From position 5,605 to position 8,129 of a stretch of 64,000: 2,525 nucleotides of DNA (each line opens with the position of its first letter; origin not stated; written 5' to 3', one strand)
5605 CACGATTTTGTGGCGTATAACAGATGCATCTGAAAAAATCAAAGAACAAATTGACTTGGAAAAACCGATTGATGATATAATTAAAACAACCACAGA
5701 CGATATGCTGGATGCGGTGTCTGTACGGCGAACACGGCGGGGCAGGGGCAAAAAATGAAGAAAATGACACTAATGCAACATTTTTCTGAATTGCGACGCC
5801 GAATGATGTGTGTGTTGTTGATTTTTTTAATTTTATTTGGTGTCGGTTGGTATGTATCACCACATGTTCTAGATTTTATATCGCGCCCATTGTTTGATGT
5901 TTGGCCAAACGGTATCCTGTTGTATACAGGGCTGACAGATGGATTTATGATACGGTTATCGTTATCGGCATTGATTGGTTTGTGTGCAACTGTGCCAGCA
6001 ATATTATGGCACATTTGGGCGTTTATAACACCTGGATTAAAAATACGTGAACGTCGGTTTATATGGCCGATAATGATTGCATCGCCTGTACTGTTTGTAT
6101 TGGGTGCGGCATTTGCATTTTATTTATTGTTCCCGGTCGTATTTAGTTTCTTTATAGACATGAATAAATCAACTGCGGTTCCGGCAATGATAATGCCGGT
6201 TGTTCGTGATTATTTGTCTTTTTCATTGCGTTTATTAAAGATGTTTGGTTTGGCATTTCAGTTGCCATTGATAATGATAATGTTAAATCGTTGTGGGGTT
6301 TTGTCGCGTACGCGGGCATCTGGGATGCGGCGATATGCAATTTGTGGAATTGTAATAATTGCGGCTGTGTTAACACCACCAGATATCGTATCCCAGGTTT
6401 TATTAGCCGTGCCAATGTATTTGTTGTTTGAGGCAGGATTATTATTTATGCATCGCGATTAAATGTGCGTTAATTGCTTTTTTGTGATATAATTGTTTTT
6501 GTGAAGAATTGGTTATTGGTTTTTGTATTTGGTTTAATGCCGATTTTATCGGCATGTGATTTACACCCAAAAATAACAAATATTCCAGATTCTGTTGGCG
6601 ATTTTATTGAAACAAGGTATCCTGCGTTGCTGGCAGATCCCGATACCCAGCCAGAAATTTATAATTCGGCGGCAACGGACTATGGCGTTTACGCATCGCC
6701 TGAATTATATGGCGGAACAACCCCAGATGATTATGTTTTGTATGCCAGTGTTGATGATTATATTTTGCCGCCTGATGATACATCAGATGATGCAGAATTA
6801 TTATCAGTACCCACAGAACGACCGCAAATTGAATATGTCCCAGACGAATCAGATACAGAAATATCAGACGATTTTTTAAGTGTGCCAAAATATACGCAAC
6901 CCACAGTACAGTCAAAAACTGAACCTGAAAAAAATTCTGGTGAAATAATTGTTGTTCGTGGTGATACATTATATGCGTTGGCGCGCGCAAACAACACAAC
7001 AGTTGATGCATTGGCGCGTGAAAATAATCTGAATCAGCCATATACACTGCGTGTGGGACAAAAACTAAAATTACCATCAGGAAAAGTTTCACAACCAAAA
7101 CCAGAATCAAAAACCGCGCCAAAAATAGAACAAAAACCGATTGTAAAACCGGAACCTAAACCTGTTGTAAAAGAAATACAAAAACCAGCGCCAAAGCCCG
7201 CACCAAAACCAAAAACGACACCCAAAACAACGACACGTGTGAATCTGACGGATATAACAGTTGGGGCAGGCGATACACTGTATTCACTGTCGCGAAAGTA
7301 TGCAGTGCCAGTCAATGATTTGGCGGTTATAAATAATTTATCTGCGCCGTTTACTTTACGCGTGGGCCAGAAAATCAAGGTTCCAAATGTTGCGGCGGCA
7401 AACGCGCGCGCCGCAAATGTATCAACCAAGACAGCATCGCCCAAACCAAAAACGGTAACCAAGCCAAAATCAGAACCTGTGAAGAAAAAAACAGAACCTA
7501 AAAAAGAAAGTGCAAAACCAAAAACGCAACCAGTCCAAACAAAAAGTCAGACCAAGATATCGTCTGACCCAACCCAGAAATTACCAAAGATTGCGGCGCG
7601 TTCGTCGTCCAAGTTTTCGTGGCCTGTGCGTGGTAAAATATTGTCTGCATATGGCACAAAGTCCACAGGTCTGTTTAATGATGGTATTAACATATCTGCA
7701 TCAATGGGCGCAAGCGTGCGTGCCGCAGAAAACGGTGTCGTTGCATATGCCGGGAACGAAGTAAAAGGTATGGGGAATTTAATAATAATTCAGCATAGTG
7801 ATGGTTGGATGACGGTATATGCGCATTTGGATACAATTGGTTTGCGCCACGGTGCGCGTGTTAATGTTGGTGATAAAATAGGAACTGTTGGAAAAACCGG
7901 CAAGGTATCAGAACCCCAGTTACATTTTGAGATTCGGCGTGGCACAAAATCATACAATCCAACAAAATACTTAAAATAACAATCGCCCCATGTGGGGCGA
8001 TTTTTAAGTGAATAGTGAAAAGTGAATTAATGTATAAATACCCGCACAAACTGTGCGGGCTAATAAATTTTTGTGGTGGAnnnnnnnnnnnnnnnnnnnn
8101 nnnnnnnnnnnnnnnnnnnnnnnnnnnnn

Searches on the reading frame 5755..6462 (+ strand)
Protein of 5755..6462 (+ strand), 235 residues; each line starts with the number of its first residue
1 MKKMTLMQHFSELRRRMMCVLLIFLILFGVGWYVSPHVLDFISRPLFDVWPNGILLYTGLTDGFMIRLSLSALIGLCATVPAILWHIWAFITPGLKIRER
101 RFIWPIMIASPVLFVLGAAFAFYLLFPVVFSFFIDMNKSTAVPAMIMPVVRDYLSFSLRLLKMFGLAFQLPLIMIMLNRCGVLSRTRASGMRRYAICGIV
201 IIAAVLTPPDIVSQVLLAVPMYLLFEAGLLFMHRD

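Call 49: search_protein_families(library=pfam, proteins=[window:5755-6462:+], max_evalue=0.001)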
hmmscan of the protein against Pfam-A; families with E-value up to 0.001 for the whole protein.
window:5755-6462:+ (235 aa): 1 family
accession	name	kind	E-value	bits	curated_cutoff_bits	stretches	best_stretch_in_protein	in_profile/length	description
PF00902.23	TatC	-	9.7e-62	208.9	25.1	1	8-220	1-208/208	Sec-independent protein translocase protein (TatC)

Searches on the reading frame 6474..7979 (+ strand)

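Call 49: search_protein_families(library=pfam, proteins=[window:6474-7979:+], max_evalue=0.001)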
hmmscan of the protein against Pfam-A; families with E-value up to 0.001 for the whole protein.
window:6474-7979:+ (501 aa): 3 families
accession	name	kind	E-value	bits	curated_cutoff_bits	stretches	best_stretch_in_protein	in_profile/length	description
PF01551.29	Peptidase_M23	-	1.4e-29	102.5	28.7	1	401-496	2-96/96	Peptidase family M23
PF01476.26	LysM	-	5.9e-29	100.2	20.9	2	159-201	2-43/43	LysM domain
PF09103.16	BRCA-2_OB1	-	0.00094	19.5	25.6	0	436-475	43-84/123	BRCA2, oligonucleotide/oligosaccharide-binding, domain 1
